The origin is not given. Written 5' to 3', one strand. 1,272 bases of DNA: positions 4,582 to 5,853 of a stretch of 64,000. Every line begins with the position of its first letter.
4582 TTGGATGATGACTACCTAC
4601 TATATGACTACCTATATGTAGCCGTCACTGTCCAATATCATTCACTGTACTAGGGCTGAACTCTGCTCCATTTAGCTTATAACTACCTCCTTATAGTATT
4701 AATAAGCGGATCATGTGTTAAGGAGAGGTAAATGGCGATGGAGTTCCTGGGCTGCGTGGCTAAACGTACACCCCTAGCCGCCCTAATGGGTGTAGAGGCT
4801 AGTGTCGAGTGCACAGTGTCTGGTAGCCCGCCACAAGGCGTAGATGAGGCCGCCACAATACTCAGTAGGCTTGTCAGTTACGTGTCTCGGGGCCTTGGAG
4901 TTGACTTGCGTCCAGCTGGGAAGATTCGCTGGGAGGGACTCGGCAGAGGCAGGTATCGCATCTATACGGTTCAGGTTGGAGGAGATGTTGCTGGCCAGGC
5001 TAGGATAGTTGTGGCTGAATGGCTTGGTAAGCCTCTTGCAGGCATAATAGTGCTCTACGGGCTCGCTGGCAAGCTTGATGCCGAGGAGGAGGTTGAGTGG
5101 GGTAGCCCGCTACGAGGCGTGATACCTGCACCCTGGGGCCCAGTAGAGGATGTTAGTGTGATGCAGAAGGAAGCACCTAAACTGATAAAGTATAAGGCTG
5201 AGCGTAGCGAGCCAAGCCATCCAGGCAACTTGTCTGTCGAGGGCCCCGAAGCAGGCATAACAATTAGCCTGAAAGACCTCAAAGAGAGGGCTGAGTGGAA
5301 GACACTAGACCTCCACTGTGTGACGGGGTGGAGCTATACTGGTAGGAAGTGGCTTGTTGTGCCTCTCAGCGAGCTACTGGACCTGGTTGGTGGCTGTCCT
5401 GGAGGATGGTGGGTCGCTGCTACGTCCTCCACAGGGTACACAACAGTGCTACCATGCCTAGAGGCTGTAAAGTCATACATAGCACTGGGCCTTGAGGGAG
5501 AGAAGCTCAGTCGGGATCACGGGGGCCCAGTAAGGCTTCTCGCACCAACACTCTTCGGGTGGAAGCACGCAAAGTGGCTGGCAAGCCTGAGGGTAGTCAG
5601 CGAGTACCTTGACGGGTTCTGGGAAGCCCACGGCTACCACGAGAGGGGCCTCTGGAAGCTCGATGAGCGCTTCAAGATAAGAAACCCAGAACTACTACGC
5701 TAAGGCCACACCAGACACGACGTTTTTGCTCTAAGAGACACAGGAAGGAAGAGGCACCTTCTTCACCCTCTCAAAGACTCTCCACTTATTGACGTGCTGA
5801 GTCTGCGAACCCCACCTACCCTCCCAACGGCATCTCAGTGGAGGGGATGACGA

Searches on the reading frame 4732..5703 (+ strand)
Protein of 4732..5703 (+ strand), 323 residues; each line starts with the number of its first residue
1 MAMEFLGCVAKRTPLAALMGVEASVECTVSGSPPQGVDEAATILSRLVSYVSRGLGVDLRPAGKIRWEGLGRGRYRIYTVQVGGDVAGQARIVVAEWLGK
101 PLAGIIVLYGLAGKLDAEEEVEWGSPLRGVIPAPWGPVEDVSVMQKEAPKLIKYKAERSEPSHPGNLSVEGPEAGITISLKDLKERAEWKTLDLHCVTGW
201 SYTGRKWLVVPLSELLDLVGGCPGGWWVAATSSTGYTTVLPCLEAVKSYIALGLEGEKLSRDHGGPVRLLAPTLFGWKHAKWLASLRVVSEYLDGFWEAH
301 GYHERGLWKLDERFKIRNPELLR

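Call 66: search_protein_families(library=pfam, proteins=[window:4732-5703:+], max_evalue=0.00001)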
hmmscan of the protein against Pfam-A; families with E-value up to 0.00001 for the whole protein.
window:4732-5703:+ (323 aa): 1 family
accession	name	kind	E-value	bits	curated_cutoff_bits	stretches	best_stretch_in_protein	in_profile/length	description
PF00174.25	Oxidored_molyb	-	1.3e-21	77.4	24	1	167-297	14-169/169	Oxidoreductase molybdopterin binding domain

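Call 69: search_protein_families(library=ncbifam, proteins=[window:4732-5703:+], max_evalue=0.01)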
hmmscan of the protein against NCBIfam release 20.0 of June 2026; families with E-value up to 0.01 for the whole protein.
window:4732-5703:+ (323 aa): 4 families
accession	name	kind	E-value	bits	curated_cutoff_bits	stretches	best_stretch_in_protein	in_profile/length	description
NF003767.0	PRK05363.1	equivalog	2.9e-10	39.9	207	1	177-308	114-265/320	protein-methionine-sulfoxide reductase catalytic subunit MsrP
TIGR04555.1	sulfite_DH_soxC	equivalog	7e-08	31.8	420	1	205-291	168-257/408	sulfite dehydrogenase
NF052247.1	SorT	equivalog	0.00049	19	570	1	247-302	201-256/387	SorT family sulfite dehydrogenase catalytic subunit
NF052245.1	SorA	equivalog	0.00051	18.9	600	1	249-303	206-260/396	SorA family sulfite dehydrogenase catalytic subunit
